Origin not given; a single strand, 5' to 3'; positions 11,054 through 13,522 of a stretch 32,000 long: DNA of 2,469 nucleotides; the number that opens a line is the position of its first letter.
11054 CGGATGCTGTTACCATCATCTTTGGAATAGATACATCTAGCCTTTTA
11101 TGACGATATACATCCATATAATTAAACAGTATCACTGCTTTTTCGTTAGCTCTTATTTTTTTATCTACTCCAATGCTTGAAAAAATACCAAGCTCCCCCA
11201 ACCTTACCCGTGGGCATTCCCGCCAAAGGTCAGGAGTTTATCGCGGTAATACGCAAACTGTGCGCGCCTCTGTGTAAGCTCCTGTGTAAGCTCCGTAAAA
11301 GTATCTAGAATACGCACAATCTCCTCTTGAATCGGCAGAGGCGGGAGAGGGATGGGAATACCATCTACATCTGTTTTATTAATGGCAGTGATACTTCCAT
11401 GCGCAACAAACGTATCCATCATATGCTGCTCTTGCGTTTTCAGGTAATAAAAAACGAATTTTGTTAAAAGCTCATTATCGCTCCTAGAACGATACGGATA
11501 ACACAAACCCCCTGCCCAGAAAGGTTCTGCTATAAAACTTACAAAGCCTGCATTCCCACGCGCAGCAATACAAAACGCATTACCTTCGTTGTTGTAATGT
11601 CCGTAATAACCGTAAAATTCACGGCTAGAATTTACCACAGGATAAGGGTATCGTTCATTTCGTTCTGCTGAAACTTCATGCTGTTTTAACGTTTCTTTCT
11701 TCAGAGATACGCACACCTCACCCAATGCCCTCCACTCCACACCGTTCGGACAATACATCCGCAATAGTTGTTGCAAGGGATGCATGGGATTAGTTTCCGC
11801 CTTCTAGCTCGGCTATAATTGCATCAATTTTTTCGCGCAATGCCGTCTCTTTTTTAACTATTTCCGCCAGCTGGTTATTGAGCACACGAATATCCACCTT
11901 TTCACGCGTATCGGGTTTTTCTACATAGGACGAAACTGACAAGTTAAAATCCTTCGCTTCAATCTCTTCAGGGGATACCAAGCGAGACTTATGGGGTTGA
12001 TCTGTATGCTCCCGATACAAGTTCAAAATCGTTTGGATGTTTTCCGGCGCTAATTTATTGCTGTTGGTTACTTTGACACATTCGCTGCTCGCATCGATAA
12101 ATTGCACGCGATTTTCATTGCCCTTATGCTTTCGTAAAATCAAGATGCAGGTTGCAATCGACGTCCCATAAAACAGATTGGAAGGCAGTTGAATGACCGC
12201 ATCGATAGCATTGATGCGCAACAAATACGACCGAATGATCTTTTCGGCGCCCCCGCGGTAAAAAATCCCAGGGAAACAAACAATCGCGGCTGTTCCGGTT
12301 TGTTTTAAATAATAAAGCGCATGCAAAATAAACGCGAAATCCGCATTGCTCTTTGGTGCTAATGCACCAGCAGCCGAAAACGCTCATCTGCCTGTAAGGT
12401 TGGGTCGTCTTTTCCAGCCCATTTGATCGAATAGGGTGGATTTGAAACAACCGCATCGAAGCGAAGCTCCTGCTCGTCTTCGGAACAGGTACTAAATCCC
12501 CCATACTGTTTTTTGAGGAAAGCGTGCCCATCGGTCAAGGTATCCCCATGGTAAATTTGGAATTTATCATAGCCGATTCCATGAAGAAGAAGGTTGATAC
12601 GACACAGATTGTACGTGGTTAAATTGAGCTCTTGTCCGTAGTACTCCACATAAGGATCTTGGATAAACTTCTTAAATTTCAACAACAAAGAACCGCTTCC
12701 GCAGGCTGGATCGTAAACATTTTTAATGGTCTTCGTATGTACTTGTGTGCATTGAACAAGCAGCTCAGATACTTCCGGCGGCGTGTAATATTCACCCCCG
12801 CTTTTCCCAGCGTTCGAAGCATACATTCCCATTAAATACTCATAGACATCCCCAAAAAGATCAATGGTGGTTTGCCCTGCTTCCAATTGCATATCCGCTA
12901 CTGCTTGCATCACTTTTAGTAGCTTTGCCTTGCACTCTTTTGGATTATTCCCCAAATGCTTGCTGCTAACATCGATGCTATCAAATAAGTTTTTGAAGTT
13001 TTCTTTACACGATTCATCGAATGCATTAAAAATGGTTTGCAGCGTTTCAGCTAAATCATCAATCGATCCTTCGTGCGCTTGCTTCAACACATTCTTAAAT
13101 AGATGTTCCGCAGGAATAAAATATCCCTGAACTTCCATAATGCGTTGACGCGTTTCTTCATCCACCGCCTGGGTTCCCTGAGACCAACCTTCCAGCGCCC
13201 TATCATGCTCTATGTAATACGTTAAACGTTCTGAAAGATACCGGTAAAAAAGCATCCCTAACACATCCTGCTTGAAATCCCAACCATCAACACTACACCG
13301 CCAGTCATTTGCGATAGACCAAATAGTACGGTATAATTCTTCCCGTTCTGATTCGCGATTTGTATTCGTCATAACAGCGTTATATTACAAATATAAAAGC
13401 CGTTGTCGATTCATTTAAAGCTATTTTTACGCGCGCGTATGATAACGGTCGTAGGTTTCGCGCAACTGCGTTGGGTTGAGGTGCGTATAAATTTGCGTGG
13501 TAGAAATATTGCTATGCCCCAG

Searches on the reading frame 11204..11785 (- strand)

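Call 41: search_protein_families(library=pfam, proteins=[window:11204-11785:-])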
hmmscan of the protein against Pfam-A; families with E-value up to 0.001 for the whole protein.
window:11204-11785:- (193 aa): 1 family
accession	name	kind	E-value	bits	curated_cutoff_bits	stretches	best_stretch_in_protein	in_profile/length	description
PF01420.25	Methylase_S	-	4.2e-27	95.8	22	1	14-174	2-162/168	Type I restriction modification DNA specificity domain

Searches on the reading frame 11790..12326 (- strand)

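Call 41: search_protein_families(library=pfam, proteins=[window:11790-12326:-])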
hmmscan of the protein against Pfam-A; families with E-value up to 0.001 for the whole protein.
window:11790-12326:- (178 aa): 1 family
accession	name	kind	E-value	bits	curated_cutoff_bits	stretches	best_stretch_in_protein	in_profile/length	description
PF02384.22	N6_Mtase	-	5.4e-44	151.2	20.4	1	1-142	167-310/311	N-6 DNA Methylase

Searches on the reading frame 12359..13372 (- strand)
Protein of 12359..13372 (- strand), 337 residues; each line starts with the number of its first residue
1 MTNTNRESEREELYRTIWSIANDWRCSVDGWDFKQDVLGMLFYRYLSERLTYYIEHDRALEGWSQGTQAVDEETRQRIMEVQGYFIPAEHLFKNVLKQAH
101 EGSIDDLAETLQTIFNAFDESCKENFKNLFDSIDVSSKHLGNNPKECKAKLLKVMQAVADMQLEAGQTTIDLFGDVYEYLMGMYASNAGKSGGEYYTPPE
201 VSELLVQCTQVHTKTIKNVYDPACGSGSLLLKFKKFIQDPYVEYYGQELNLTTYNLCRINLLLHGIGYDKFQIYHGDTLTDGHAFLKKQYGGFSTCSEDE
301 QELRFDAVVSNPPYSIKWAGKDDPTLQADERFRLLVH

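Call 41: search_protein_families(library=pfam, proteins=[window:12359-13372:-])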
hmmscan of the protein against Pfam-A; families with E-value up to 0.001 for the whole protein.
window:12359-13372:- (337 aa): 3 families
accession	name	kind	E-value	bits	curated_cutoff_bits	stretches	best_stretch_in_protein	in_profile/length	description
PF02384.22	N6_Mtase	-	2.1e-51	175.6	20.4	1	170-334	3-152/311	N-6 DNA Methylase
PF12161.14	HsdM_N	-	1.2e-15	58.7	24.5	1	15-157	3-134/135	HsdM N-terminal domain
PF05175.20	MTS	-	0.00078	19.6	23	0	202-279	20-91/170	Methyltransferase small domain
